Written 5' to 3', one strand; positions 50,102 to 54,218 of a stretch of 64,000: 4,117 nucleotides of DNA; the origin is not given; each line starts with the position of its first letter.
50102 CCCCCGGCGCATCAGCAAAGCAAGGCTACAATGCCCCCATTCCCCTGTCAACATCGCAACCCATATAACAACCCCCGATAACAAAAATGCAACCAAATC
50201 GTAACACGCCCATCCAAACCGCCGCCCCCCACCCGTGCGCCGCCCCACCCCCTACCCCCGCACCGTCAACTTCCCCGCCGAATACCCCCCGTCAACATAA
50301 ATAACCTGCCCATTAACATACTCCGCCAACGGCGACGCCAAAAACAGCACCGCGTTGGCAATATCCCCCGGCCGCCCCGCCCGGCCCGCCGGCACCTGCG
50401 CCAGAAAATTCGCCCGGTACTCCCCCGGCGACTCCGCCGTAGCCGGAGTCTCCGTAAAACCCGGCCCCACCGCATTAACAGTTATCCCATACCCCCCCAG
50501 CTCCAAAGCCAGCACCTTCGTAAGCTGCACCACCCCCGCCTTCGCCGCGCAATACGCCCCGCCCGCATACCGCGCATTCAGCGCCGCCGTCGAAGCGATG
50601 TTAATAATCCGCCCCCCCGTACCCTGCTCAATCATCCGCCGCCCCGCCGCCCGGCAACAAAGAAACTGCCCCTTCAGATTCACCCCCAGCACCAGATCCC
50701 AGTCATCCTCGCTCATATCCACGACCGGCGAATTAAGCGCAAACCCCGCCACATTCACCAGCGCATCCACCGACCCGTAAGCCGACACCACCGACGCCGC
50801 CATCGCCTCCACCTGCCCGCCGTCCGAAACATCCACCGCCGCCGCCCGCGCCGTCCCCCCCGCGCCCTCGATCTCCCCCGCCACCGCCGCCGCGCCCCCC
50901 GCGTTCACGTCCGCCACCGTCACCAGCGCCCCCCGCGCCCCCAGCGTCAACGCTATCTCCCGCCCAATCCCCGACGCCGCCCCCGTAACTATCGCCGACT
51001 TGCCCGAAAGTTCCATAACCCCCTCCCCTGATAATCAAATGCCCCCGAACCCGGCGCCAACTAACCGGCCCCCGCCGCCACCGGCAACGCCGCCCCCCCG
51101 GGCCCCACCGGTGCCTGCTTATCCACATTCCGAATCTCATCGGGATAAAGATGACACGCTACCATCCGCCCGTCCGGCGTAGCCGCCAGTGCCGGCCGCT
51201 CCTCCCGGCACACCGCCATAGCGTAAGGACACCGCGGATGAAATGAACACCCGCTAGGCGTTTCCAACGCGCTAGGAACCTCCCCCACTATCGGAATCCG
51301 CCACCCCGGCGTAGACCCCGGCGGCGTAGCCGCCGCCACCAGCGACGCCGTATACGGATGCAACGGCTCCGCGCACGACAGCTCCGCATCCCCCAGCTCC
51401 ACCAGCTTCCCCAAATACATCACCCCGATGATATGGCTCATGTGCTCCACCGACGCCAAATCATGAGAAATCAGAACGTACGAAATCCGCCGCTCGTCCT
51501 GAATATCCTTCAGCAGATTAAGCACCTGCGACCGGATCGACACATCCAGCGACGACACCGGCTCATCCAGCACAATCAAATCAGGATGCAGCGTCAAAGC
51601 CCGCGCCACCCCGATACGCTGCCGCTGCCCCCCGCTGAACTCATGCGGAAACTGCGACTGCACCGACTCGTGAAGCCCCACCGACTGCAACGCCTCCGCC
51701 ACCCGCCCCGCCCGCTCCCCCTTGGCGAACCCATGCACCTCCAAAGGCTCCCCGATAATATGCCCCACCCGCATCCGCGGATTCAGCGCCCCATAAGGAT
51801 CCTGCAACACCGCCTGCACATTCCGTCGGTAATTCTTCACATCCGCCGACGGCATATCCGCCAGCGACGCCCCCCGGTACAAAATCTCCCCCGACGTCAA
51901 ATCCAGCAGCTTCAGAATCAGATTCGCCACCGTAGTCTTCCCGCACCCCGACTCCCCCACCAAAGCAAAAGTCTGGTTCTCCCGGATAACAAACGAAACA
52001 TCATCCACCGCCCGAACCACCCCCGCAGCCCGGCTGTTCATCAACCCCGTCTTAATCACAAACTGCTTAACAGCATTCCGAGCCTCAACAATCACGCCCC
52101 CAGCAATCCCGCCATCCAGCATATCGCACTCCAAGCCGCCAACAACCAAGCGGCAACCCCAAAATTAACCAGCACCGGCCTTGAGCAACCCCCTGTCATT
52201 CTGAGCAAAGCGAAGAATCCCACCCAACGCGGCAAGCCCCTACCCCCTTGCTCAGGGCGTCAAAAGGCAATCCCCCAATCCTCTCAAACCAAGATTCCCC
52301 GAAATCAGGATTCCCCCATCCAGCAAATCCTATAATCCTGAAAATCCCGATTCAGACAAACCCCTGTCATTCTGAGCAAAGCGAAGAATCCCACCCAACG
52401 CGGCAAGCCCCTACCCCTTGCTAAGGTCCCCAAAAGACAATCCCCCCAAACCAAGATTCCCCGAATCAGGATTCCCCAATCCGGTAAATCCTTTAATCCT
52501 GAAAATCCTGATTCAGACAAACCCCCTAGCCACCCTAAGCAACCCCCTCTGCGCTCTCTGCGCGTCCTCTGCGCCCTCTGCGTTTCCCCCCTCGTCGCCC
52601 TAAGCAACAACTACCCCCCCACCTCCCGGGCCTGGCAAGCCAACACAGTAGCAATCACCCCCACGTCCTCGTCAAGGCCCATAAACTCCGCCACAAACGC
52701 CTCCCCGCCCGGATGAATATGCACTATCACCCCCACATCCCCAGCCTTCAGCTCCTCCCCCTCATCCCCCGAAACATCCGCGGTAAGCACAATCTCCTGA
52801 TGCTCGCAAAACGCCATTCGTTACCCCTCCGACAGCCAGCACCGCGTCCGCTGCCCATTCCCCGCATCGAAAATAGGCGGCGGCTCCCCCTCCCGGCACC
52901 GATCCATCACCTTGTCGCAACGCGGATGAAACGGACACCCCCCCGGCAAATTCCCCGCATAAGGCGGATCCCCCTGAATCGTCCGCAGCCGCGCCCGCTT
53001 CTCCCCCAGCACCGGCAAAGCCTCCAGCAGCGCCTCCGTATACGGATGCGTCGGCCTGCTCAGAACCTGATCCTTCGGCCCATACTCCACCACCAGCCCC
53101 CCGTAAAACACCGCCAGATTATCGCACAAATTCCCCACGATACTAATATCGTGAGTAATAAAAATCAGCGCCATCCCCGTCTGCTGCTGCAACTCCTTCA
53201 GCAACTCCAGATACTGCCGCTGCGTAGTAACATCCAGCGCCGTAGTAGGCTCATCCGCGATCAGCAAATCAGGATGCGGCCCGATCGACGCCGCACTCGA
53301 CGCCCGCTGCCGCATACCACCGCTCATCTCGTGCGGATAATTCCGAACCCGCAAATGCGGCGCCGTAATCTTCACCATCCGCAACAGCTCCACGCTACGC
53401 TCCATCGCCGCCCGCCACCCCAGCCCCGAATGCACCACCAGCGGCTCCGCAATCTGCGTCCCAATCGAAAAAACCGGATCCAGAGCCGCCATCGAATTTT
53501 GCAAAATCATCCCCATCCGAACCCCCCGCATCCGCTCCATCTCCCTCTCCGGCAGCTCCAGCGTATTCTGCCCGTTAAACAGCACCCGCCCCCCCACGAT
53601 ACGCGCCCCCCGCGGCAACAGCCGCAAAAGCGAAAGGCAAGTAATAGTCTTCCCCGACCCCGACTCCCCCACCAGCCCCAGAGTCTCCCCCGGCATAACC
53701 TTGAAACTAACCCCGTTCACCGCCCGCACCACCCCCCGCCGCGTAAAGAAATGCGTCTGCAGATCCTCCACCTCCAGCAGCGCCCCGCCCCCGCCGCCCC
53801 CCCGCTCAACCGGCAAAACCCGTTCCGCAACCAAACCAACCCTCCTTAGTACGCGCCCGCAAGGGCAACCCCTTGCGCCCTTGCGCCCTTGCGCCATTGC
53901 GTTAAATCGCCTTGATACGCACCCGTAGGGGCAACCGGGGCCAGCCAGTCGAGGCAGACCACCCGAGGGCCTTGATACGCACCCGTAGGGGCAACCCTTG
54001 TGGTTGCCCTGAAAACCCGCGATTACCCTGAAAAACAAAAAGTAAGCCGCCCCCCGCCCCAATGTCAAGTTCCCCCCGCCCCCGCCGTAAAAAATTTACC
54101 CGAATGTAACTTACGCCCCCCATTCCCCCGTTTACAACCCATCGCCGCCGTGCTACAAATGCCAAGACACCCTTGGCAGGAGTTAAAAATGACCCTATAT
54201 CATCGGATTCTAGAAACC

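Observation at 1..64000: Base composition and codon usage are mirrored between the two strands, independent of gene direction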

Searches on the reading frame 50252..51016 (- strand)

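Call 19: search_protein_families(library=pfam, proteins=[window:50252-51016:-])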
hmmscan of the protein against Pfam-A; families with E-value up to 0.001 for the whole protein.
window:50252-51016:- (254 aa): 3 families
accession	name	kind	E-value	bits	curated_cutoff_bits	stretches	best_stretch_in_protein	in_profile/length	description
PF13561.12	adh_short_C2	-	6.1e-65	219.5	27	1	12-246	1-236/236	Enoyl-(Acyl carrier protein) reductase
PF00106.31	adh_short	-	5.7e-53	179.7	26.6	1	6-196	1-190/195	short chain dehydrogenase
PF08659.16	KR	-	2.5e-09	37.7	22.6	1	9-159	4-153/180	KR domain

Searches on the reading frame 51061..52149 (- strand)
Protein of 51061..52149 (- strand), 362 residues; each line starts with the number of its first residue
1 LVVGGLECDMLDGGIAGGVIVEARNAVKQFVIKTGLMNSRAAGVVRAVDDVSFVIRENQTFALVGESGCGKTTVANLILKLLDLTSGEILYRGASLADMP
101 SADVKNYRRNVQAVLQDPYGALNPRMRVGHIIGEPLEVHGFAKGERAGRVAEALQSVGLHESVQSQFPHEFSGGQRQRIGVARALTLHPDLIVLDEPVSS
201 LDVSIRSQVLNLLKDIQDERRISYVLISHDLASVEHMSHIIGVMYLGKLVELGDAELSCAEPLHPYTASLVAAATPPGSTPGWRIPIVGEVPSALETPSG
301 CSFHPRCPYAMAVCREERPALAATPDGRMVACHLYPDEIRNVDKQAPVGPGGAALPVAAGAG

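Call 19: search_protein_families(library=pfam, proteins=[window:51061-52149:-])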
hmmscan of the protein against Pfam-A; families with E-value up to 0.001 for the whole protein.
window:51061-52149:- (362 aa): 5 families
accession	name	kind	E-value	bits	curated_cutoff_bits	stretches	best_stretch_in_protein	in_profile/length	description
PF00005.33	ABC_tran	-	3.7e-30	105.7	25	1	49-198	2-136/137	ABC transporter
PF08352.17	oligo_HPY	-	1.6e-14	54.4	27.1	1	250-314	1-65/65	Oligopeptide/dipeptide transporter, C-terminal region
PF13401.12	AAA_22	-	3.8e-05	24.4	27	1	59-227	6-121/130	AAA domain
PF13304.12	AAA_21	-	0.00011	22.9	27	0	184-232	251-301/304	AAA domain, putative AbiEii toxin, Type IV TA system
PF02463.25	SMC_N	-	0.00013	21.9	40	0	59-245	25-213/220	RecF/RecN/SMC N terminal domain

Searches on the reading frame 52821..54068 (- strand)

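Call 19: search_protein_families(library=pfam, proteins=[window:52821-54068:-])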
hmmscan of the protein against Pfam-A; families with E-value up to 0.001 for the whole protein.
window:52821-54068:- (415 aa): 4 families
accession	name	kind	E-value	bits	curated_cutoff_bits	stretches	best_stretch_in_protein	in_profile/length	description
PF08352.17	oligo_HPY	-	3.4e-21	75.9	27.1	1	327-391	1-65/65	Oligopeptide/dipeptide transporter, C-terminal region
PF00005.33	ABC_tran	-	2e-20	74.3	25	1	118-276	2-137/137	ABC transporter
PF13401.12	AAA_22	-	0.0001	23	27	1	132-305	10-122/130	AAA domain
PF13304.12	AAA_21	-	0.00054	20.5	27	0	245-311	235-303/304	AAA domain, putative AbiEii toxin, Type IV TA system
